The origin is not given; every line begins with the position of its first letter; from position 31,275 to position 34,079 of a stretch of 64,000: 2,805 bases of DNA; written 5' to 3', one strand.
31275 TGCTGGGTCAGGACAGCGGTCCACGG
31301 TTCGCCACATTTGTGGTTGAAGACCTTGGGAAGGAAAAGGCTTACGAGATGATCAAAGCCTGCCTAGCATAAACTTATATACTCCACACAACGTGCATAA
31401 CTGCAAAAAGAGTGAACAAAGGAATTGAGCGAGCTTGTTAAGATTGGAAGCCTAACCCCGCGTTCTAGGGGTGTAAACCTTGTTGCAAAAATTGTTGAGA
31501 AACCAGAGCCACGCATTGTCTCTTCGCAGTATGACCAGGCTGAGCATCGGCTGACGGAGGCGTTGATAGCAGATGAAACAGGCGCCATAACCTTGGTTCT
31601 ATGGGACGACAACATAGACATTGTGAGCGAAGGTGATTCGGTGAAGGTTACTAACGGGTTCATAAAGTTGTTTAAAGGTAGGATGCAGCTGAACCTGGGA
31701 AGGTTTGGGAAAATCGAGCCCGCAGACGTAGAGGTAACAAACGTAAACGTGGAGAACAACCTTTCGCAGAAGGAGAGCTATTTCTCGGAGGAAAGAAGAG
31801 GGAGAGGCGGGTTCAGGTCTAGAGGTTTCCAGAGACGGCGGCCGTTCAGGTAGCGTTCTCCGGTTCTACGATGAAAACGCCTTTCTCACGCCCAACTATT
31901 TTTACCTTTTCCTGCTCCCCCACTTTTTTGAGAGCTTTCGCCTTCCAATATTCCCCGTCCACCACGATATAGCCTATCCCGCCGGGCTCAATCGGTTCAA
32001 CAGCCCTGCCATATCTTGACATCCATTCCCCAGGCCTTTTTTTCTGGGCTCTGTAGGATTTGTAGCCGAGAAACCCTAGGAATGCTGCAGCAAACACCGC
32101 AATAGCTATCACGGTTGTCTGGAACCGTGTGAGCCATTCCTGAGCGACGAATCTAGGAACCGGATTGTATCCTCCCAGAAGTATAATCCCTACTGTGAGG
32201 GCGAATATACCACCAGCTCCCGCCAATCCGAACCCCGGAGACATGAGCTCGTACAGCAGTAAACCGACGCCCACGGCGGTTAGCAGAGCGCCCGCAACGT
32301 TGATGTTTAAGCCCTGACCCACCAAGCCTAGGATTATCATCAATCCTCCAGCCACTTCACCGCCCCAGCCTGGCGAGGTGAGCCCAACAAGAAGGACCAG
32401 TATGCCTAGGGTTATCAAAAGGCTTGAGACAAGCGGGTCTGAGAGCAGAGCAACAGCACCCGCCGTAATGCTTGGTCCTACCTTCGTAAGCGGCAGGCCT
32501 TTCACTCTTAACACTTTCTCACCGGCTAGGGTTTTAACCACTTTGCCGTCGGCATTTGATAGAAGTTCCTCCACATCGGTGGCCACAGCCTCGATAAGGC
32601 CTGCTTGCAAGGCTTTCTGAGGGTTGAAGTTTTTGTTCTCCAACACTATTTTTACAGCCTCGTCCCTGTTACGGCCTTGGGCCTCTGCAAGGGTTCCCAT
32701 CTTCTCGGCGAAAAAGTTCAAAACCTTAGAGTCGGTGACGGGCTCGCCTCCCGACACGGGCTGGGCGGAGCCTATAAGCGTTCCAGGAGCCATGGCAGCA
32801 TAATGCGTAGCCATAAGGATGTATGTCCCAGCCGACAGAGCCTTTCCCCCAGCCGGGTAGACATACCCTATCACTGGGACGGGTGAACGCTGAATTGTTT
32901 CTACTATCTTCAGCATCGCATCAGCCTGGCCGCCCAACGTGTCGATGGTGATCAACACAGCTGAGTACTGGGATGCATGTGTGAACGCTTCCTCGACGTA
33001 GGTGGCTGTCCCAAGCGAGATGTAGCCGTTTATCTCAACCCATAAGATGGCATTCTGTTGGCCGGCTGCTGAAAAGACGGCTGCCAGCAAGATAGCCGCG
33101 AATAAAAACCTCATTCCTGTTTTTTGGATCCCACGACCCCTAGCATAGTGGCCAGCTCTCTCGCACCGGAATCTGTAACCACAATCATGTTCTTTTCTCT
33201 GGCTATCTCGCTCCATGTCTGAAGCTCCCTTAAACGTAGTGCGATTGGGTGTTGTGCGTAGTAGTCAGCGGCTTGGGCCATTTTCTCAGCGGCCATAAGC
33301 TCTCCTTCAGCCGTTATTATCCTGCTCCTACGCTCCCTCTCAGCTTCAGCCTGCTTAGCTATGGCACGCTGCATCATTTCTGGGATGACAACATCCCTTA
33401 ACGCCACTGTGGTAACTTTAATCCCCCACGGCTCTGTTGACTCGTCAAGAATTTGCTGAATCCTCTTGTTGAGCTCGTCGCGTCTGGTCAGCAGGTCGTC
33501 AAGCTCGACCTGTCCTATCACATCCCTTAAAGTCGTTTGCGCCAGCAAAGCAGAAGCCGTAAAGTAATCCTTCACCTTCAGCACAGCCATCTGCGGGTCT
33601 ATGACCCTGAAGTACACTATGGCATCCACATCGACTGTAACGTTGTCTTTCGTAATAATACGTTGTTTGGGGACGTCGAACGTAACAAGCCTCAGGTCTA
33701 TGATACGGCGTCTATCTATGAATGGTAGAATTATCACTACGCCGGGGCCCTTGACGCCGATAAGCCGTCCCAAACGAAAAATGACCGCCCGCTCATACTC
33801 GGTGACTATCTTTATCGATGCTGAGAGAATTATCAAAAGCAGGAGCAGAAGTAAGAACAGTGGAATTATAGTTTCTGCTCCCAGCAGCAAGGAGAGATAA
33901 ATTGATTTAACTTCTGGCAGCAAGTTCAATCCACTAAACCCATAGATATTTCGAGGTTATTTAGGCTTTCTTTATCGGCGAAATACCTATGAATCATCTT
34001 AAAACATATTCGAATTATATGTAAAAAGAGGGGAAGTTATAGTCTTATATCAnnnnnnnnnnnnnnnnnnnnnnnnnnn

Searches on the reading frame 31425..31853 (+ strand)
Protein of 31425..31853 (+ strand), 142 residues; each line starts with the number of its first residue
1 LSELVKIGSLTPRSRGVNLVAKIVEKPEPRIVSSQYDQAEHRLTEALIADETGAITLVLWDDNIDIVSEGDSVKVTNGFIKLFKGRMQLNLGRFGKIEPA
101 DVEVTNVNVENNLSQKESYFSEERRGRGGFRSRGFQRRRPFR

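Call 3: search_protein_families(library=pfam, proteins=[window:31425-31853:+], max_evalue=0.1)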
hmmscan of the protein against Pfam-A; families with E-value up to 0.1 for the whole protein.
window:31425-31853:+ (142 aa): 3 families
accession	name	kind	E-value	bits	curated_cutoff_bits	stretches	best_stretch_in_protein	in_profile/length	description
PF21473.3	Ssb-like_OB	-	2.7e-17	63.2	24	1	10-98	1-96/97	Single-stranded DNA binding protein Ssb-like, OB fold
PF01336.31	tRNA_anti-codon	-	2.2e-05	24.7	27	1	42-91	16-69/75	OB-fold nucleic acid binding domain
PF09883.16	DUF2110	-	0.068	14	23.2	0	59-125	13-80/87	DUF2110 central domain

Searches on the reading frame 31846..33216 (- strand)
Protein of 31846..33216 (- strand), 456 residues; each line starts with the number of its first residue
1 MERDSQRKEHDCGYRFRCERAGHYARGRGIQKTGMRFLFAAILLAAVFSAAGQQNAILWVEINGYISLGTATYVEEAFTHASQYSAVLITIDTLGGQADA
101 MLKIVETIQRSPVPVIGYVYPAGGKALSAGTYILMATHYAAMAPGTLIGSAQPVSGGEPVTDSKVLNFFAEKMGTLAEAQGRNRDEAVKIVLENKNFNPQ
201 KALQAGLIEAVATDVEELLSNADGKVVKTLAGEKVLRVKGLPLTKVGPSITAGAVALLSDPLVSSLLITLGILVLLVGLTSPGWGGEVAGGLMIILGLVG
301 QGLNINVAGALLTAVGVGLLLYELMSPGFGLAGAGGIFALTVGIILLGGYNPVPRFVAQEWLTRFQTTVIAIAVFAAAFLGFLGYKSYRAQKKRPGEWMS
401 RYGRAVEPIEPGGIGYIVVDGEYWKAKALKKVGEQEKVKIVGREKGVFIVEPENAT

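Call 3: search_protein_families(library=pfam, proteins=[window:31846-33216:-], max_evalue=0.1)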
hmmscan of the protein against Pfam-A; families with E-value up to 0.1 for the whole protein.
window:31846-33216:- (456 aa): 5 families
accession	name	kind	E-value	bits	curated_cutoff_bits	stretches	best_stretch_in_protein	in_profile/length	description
PF25145.1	NfeD1b_N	-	9e-20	71.5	40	1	59-199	4-143/189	NfeD1b, N-terminal domain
PF24961.1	NfeD_membrane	-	7.4e-16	58.7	26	1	263-385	2-118/119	NfeD integral membrane domain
PF01957.25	NfeD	-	9.7e-07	29.3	29.1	1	402-452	8-57/57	NfeD-like C-terminal, partner-binding domain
PF00574.28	CLP_protease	-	5.1e-06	26.9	20.2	1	83-213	45-180/182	Clp protease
PF00378.25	ECH_1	-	0.0049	16.7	27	1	101-222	77-183/251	Enoyl-CoA hydratase/isomerase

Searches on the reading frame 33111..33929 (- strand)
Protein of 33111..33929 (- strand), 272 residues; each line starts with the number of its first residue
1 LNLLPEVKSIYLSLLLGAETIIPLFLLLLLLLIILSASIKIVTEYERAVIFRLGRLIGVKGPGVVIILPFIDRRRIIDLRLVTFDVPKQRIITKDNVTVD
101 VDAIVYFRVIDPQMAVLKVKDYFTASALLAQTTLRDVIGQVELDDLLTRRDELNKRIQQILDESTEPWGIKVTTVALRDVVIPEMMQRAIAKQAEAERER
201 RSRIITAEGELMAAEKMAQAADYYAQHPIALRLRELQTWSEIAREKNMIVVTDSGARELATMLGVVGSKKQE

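Call 3: search_protein_families(library=pfam, proteins=[window:33111-33929:-], max_evalue=0.1)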
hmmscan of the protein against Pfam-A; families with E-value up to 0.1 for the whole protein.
window:33111-33929:- (272 aa): 2 families
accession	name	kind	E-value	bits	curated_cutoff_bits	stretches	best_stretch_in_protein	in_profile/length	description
PF01145.31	Band_7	-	3.4e-40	138.4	23.6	1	41-210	2-175/176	SPFH domain / Band 7 family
PF13421.11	Band_7_1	-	7.9e-05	22.8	24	1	131-195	142-208/211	SPFH domain-Band 7 family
